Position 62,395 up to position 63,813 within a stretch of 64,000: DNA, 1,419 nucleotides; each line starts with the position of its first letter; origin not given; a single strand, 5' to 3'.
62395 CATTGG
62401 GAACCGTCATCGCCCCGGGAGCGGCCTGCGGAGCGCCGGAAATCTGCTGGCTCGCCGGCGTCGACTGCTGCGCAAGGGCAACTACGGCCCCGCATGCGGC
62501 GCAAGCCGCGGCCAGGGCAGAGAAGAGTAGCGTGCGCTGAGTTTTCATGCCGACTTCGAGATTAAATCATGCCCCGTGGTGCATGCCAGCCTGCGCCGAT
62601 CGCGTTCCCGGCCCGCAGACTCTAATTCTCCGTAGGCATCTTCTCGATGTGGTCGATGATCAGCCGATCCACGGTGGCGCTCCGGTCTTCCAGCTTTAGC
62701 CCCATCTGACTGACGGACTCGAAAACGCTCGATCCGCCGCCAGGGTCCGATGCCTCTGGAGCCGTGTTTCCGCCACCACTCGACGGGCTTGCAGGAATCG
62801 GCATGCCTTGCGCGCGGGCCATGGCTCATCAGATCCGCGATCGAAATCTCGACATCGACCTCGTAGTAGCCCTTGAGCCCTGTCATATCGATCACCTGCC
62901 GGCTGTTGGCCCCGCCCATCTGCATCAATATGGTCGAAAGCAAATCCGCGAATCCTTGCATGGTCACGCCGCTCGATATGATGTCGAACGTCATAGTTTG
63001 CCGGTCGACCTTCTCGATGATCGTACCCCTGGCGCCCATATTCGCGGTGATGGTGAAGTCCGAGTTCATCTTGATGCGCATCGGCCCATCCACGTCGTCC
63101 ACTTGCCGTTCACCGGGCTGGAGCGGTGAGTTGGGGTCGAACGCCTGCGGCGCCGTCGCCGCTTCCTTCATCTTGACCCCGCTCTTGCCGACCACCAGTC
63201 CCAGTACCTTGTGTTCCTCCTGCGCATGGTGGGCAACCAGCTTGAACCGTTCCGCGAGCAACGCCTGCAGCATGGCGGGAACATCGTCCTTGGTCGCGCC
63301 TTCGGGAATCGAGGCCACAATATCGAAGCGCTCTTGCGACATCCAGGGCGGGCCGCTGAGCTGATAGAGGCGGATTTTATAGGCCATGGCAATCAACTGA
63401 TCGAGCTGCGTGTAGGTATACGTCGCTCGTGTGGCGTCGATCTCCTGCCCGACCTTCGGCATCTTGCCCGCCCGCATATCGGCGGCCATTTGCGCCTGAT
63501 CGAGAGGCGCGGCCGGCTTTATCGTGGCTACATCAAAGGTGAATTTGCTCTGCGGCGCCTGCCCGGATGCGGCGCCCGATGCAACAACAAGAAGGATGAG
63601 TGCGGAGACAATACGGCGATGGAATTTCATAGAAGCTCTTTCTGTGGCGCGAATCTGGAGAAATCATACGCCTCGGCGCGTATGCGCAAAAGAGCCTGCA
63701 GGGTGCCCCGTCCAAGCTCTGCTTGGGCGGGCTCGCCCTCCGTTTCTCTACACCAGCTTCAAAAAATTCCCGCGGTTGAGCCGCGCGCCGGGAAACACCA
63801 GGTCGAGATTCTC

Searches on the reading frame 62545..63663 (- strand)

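Call 44: search_protein_families(library=pfam, proteins=[window:62545-63663:-], max_evalue=0.001)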
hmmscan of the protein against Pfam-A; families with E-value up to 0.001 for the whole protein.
window:62545-63663:- (372 aa): 1 family
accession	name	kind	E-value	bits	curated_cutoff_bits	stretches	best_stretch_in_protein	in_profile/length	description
PF12543.13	DUF3738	-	1e-28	101.2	22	1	89-274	2-146/190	Protein of unknown function (DUF3738)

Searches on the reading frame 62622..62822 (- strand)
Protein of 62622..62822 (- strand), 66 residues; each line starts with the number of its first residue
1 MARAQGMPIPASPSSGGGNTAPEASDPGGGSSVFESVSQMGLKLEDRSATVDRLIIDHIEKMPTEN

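Call 44: search_protein_families(library=pfam, proteins=[window:62622-62822:-], max_evalue=0.001)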
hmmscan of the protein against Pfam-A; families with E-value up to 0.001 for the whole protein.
window:62622-62822:- (66 aa): 1 family
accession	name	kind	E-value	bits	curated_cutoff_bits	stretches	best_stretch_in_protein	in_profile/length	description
PF12543.13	DUF3738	-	0.00038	21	22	1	20-59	150-190/190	Protein of unknown function (DUF3738)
